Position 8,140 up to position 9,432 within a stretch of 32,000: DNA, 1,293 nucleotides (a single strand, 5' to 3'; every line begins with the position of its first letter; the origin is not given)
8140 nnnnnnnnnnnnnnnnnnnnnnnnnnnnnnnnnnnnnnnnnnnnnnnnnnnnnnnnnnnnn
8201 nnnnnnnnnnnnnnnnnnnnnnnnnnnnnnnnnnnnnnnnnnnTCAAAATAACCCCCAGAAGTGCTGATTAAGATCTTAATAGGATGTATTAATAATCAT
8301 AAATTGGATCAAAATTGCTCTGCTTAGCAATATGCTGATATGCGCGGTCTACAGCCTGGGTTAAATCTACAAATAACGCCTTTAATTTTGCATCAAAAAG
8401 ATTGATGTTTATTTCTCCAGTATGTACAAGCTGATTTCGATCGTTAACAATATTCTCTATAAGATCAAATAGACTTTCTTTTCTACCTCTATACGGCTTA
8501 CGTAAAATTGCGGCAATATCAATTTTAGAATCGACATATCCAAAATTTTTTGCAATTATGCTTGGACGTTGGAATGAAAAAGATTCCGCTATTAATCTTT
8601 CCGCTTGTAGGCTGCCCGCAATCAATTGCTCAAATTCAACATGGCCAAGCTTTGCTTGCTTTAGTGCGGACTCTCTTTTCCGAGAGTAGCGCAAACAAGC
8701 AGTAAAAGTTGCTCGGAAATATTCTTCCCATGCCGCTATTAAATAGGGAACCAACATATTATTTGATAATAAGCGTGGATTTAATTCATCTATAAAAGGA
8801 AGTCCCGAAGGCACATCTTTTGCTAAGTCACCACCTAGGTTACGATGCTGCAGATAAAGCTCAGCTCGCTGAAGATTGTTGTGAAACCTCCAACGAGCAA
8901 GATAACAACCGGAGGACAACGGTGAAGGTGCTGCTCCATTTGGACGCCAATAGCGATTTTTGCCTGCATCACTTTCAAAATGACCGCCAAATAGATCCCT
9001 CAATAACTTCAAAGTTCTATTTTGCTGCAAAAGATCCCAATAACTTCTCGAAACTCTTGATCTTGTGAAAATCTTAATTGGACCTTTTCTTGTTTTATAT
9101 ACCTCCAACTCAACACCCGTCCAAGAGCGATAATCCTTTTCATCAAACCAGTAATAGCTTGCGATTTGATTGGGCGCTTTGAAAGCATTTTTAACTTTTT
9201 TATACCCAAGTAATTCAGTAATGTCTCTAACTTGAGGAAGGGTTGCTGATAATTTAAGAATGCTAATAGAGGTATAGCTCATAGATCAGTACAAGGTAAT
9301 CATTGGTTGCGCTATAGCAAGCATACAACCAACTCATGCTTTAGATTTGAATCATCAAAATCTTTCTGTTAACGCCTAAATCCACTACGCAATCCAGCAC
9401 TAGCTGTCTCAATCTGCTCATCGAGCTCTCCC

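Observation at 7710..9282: HEPN-motif protein with novel N-terminal domain plus uncharacterised partner: candidate new abortive-infection/toxin module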

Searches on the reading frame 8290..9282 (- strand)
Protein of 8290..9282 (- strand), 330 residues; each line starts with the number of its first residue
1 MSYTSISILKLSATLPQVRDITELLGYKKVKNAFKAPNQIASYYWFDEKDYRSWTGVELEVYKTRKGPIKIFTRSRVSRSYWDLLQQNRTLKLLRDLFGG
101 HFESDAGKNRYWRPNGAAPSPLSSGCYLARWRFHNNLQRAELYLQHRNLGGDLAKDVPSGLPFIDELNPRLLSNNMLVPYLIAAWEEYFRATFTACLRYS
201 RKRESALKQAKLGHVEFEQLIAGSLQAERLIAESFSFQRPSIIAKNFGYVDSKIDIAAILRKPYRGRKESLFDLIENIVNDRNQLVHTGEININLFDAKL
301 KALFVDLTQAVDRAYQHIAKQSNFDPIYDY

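Call 3: search_protein_families(library=pfam, proteins=[window:8290-9282:-], max_evalue=1)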
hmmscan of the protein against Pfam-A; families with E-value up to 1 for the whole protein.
window:8290-9282:- (330 aa): 1 family
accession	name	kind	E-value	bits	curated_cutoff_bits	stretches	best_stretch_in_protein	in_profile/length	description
PF18735.6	HEPN_RiboL-PSP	-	0.00015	22.1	28.4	1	175-299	32-172/191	RiboL-PSP-HEPN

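Call 4: search_protein_families(library=padloc, proteins=[window:8290-9282:-], max_evalue=1)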
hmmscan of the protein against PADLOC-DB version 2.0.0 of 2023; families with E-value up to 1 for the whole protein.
window:8290-9282:- (330 aa): 0 families

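Call 6: search_protein_families(library=ncbifam, proteins=[window:8290-9282:-], max_evalue=1)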
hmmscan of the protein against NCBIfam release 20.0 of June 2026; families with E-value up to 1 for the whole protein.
window:8290-9282:- (330 aa): 0 families

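Call 8: find_homologous_proteins(query=window:8290-9282:-, max_evalue=0.001)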
Query window:8290-9282:- (330 aa): 351 proteins with E <= 0.001 among 2648 candidates; the best 120 are listed.
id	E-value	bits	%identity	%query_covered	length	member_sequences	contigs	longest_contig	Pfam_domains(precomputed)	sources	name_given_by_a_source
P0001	6.9e-220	747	100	100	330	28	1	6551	-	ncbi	-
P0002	4.2e-180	616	80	100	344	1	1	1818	-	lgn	-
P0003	4.1e-151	521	66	100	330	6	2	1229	-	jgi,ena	jgi:hypothetical protein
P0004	5.8e-151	520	67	100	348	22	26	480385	-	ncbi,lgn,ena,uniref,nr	ncbi:hypothetical protein [Polynucleobacter sp. AP-Nickl1-40-C4]|uniref:hypothetical protein n=1 Tax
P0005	1.1e-147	509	66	100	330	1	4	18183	-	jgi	jgi:hypothetical protein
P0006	4.3e-147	507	65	100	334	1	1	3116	-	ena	-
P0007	4.9e-145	501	63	100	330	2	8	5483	-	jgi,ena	jgi:hypothetical protein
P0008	6.1e-145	500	62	100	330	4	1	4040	-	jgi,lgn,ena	jgi:hypothetical protein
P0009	1.1e-144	500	62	100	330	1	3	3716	-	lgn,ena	-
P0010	3.4e-143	495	63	100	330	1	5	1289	-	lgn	-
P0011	6.6e-143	494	62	100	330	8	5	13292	-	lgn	-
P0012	2.0e-142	492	63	100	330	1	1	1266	-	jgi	jgi:hypothetical protein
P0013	1.6e-141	489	63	100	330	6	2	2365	-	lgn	-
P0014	3.5e-141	488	62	100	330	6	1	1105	-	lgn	-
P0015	4.2e-141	488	62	100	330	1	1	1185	-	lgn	-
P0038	2.3e-137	475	61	100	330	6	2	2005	PF18735.7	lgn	-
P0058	4.4e-128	445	58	100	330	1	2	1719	PF18735.7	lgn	-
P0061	3.5e-127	442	58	100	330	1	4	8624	PF18735.7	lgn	-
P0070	2.6e-125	436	57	100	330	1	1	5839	PF18735.7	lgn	-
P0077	5.4e-124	432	58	100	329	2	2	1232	PF18735.7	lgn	-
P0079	8.0e-124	431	57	100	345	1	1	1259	PF18735.7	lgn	-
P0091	1.2e-122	427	56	100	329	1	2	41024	PF18735.7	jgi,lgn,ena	-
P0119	9.4e-119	414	58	94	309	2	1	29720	PF18735.7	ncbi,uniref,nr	ncbi:hypothetical protein [uncultured Jannaschia sp.]|uniref:hypothetical protein n=1 Tax=uncultured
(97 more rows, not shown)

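Call 14: find_related_loci(query=A1, collection=genome_contigs, flank=8000)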
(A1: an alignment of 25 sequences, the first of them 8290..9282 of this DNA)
Query A1 (330 aa) in genome_contigs; peptide patterns used: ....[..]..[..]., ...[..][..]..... (x = any residue, [..] = any of these).
86 stretches matched a pattern; 43 encode a relative of the query (tblastn E <= 1e-3); 43 distinct loci.
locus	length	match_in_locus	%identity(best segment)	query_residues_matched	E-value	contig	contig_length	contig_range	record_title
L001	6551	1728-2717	100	1-330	0e+0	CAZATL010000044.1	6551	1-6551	MAG TPA_asm: uncultured Gammaproteobacteria bacterium isolate SRP286056_co3_61 genome assembly, contig: NODE_16118_lengt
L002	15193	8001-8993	67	1-330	2e-156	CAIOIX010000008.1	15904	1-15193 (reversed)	MAG: uncultured beta proteobacterium isolate D14_bin-1168 genome assembly, contig: bin-1168:008/477, whole genome shotgu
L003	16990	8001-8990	62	1-330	7e-149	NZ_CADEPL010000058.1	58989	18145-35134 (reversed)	Vogesella oryzae isolate Q2602, whole genome shotgun sequence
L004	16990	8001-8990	61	1-330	3e-142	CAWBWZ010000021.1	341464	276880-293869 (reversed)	MAG: uncultured Acidobacteriota bacterium isolate MFD07386.bin.2.49 genome assembly, contig: contig_9592, whole genome s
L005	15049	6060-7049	58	1-330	4e-133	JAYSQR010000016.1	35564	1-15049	MAG: Nitrosospira sp. isolate GFS_11830 GFS_11830_15, whole genome shotgun sequence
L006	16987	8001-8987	56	1-330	5e-129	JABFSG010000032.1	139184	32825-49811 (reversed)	MAG: Nitrospiraceae bacterium isolate WB-IL-04 seq_21, whole genome shotgun sequence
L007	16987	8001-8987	56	1-330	3e-128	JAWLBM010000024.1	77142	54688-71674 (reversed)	MAG: Pleomorphomonas sp. isolate 15dZY3.bin.106 NODE_556_length_77142_cov_8.397064, whole genome shotgun sequence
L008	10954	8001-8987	55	1-330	5e-128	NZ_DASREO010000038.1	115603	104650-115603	MAG: Bradyrhizobium sp. isolate SMAG_U10008 k141_1048742, whole genome shotgun sequence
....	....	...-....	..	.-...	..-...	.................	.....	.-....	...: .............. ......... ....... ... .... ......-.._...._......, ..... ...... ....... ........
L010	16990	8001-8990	55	1-330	3e-127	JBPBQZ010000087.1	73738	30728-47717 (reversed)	MAG: Janthinobacterium lividum isolate 3300036998_metabat.27 3300036998_metabat.27_Ga0393322_0000072, whole genome shotg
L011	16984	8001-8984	54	1-330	4e-124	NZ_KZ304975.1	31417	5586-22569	Limimaricola cinnabarinus strain XM1 scaffold25, whole genome shotgun sequence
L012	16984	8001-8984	52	1-330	2e-122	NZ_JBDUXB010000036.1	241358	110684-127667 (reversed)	MAG: Tateyamaria sp. isolate CI.27.F.A2_106_42 CI_27_F_A2_106_42_000000000036, whole genome shotgun sequence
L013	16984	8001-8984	53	1-330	5e-122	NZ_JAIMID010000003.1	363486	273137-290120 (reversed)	Mesobacterium pallidum strain T40-1 T40-1_Scaffold3_length_363486_cov_116.515, whole genome shotgun sequence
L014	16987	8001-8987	52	1-330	1e-121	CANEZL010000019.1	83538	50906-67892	MAG: Methylobacteriaceae bacterium isolate Jr-03apr18-77 genome assembly, contig: Jr-03apr18-C119, whole genome shotgun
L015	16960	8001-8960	54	1-321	1e-121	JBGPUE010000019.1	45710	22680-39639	MAG: Candidatus Binataceae bacterium isolate OBJ1_062018_110_50 k141_2468574_length_45710_cov_14.9851, whole genome shot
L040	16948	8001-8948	41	12-330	7e-80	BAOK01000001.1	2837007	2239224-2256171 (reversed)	Alpha proteobacterium Mf 1.05b.01 DNA, contig: contig01, whole genome shotgun sequence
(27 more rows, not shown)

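Call 24: predict_structure(alignment_id=A1)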
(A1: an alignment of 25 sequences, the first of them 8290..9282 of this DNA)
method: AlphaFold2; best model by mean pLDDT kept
length: 330 residues; sequences in the alignment: 25
mean_pLDDT: 88.1   pTM: 0.84
mean pLDDT of the five models: 88.1, 84.2, 83.7, 81.7, 76.4
residues with pLDDT >= 90: 175; 70-90: 151; 50-70: 4; < 50: 0
segments of 3 or more residues with pLDDT < 50: none
pLDDT, mean of each block of 10 residues (from residue 1): 87 92 94 81 91 91 91 85 92 95 93 86 94 93 84 79 85 89 95 93 78 76 80 90 92 92 85 91 74 87 93 96 86
secondary structure, 60 per line:
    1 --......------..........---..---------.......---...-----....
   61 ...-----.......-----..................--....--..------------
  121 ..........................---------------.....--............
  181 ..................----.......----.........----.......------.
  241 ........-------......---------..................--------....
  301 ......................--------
elements in order: E3-8 H15-24 E39-45 E57-63 E69-75 H81-98 E101-104 H121-146 H162-166 H169-198 H203-209 H214-222 H227-233 H240-248 H256-261 H271-288 H297-322

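Call 28: fold_search(model_id=the predicted structure, library=pdb)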
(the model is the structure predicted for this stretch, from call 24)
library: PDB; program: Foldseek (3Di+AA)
matches with E <= 10: 1096; with E <= 0.001: 0
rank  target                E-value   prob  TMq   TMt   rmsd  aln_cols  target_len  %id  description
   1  3c6k_D                6.3e-03  1.00  0.22  0.21   5.7       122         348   12  Crystal structure of human spermine synthase in complex with spermidine and 5-methylthioadenosine (released 2008-02-19)
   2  2fpn                  9.1e-03  0.95  0.20  0.28  12.1       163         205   13  The crystal structure of the ywmB protein from Bacillus subtilis (released 2006-03-14)
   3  3c6k_B                1.1e-02  1.00  0.21  0.20   5.6       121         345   12  Crystal structure of human spermine synthase in complex with spermidine and 5-methylthioadenosine (released 2008-02-19)
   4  3c6k_C                1.1e-02  1.00  0.22  0.21   5.9       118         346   13  Crystal structure of human spermine synthase in complex with spermidine and 5-methylthioadenosine (released 2008-02-19)
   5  3c6k_A                1.9e-02  1.00  0.20  0.20   5.7       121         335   12  Crystal structure of human spermine synthase in complex with spermidine and 5-methylthioadenosine (released 2008-02-19)
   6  3c6m_A                2.5e-02  0.99  0.20  0.20   6.7       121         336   11  Crystal structure of human spermine synthase in complex with spermine and 5-methylthioadenosine (released 2008-02-19)
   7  4it3                  3.4e-02  0.96  0.19  0.26   6.5       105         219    8  Crystal Structure of Iml3 from S. cerevisiae (released 2013-10-16)
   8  3c6m_B                4.0e-02  0.99  0.21  0.20   6.1       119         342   10  Crystal structure of human spermine synthase in complex with spermine and 5-methylthioadenosine (released 2008-02-19)
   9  6d7y_B                4.4e-02  0.96  0.22  0.39   6.6       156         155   12  1.75 Angstrom Resolution Crystal Structure of the Toxic C-Terminal Tip of CdiA from Pseudomonas aeruginosa in Complex  (released 2019-05-01)
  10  2yh6_C                4.7e-02  0.94  0.19  0.42   5.8       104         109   12  Structure of the N-terminal domain of BamC from E. coli (released 2011-05-25)
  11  7z0l_B                5.8e-02  0.15  0.17  0.17  16.9       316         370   13  IL-27 signalling complex (released 2022-07-27)
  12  5fii_C                1.0e-01  0.89  0.16  0.49   5.6       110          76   13  Structure of a human aspartate kinase, chorismate mutase and TyrA domain. (released 2016-03-30)
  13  7f9o_a                1.1e-01  0.35  0.13  0.24  11.8       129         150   12  PSI-NDH supercomplex of Barley (released 2021-12-22)
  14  2yh6_D                1.2e-01  0.80  0.18  0.40   6.2       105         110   11  Structure of the N-terminal domain of BamC from E. coli (released 2011-05-25)
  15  6exp_A                1.3e-01  0.75  0.15  0.38   4.9        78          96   12  Crystal structure of the SIRV3 AcrID1 (gp02) anti-CRISPR protein (released 2018-01-31)
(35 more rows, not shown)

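Call 29: search_protein_families(library=pfam, alignment_id=A1, max_evalue=0.1)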
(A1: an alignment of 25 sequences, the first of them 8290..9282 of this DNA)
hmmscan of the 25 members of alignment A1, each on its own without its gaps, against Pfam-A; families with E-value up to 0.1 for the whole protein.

A. member 1, window:8290-9282:- (330 aa): 1 family
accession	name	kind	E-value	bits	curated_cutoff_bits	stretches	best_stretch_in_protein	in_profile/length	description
PF18735.6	HEPN_RiboL-PSP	-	0.00015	22.1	28.4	1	175-299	32-172/191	RiboL-PSP-HEPN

B. families by the number of members that match (of 25 scanned): 1 family
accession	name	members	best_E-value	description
PF18735.6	HEPN_RiboL-PSP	23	5.3e-06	RiboL-PSP-HEPN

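Call 32: find_related_loci(query=A1, collection=viral_contigs, flank=6000)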
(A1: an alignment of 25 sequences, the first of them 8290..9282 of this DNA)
Query A1 (330 aa) in viral_contigs; peptide patterns used: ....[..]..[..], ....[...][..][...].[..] (x = any residue, [..] = any of these).
59 stretches matched a pattern, but none encodes a relative of the query by tblastn (E <= 1e-3).

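Call 42: search_protein_families(library=padloc, proteins=[L001:3598-4008:-, L001:4030-4959:-], max_evalue=0.01)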
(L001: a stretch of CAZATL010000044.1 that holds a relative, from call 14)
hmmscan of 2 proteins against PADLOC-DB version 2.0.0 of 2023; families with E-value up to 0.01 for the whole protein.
L001:3598-4008:- (136 aa): 0 families

L001:4030-4959:- (309 aa): 0 families

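Call 43: search_protein_families(library=pfam, proteins=[L001:3598-4008:-, L001:4030-4959:-], max_evalue=0.01)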
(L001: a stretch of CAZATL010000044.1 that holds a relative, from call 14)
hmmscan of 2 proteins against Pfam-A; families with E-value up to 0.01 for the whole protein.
L001:3598-4008:- (136 aa): 2 families
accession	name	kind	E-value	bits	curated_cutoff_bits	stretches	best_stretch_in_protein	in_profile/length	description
PF21784.3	Bflower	-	4.5e-10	40.3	25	1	4-102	2-93/116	4-fold beta flower protein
PF21785.3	Bflower_2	-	1e-05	25.7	38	1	4-69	3-67/112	5-fold beta-flower protein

L001:4030-4959:- (309 aa): 0 families

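Call 49: search_solved_structures(query=A1, max_evalue=10, show_alignments=2)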
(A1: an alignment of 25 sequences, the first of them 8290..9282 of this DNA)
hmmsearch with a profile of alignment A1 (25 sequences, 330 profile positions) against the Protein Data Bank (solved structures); distinct sequences matched with E-value up to 10: 1.
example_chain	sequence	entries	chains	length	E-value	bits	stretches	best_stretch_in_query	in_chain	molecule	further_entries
5hzp_C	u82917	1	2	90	0.28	13.3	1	248-323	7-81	M protein, serotype 49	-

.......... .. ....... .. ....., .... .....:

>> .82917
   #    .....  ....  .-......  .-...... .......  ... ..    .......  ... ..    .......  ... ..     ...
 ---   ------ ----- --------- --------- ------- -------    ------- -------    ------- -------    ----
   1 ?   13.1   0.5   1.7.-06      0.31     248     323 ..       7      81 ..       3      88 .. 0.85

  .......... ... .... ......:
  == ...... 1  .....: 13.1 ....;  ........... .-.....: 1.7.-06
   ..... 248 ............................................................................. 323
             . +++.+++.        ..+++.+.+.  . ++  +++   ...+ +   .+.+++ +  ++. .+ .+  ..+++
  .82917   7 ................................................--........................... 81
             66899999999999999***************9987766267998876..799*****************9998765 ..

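Call 51: search_dna_similar(query=window:8290-9282:-, collection=plasmids, mode=protein, max_rows=25)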
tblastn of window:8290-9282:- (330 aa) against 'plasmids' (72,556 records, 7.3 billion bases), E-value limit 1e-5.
No match.

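Call 52: search_dna_similar(query=window:8290-9282:-, collection=phages, mode=protein, max_rows=15, max_evalue=0.001)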
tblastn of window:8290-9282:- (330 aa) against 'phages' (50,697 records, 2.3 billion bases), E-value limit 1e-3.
Records with a match: 2; places in all: 2; records where one place covers at least 80% of the query: 2.
Best place of each record, by identity: <60% 2.
By first word of the organism name: Escherichia 2.
By host as written in the record: Escherichia coli 500465 2.
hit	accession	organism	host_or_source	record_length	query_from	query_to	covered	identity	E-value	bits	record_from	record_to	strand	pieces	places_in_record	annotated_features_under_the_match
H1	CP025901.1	Escherichia phage 500465-2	Escherichia coli 500465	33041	6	316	94%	26.1%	1e-21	101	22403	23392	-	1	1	record has no annotation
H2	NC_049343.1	Escherichia phage 500465-2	Escherichia coli 500465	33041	6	316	94%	26.1%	1e-21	101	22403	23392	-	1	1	hypothetical protein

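Call 53: get_annotated_region(hit=H2, flank=6000)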
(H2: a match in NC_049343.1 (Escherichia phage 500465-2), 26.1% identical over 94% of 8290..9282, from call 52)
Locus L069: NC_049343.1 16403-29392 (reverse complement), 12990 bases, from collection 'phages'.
description: Escherichia phage 500465-2, complete genome.
organism: Escherichia phage 500465-2 (NCBI taxid 2716352)
taxonomy: Viruses; Duplodnaviria; Heunggongvirae; Uroviricota; Caudoviricetes; Peduoviridae; Gemsvirus; Gemsvirus gv5004652
host: Escherichia coli 500465; source: -; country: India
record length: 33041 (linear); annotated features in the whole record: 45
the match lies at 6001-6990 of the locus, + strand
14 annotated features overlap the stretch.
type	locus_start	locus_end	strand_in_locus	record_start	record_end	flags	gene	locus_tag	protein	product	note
CDS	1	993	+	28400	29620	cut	-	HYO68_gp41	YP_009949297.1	beta-ketoacyl-ACP synthase I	-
CDS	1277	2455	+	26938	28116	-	-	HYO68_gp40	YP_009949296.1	MFS transporter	-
CDS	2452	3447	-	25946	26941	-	-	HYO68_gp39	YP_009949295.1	flagella biosynthesis regulator Flk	-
CDS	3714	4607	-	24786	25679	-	-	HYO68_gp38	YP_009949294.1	type VI secretion system-associated protein TagO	-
CDS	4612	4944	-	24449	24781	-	-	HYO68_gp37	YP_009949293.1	zinc ribbon domain-containing protein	-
CDS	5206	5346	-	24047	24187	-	-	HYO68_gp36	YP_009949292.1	MokW-like host killing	-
CDS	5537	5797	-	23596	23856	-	-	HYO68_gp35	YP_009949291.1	transcriptional regulator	-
CDS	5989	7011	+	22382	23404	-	-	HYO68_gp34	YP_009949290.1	hypothetical protein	-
CDS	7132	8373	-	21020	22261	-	-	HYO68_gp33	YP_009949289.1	tail protein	-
CDS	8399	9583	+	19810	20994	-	-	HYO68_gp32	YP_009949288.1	tail sheath family protein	-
CDS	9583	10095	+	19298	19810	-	-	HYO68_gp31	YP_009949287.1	head closure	-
CDS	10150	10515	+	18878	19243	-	-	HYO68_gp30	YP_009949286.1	tail protein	-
CDS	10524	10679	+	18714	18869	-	-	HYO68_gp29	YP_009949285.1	tail protein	-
CDS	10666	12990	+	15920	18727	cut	-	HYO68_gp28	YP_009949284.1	tail tape measure protein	-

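Call 55: search_protein_families(library=padloc, proteins=[L069:5989-7011:+, L040:7390-7953:+], max_evalue=0.01)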
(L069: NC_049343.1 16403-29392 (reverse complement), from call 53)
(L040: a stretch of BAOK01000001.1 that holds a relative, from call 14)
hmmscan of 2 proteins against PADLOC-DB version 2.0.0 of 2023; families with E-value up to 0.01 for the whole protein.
L069:5989-7011:+ (340 aa): 0 families

L040:7390-7953:+ (187 aa): 0 families
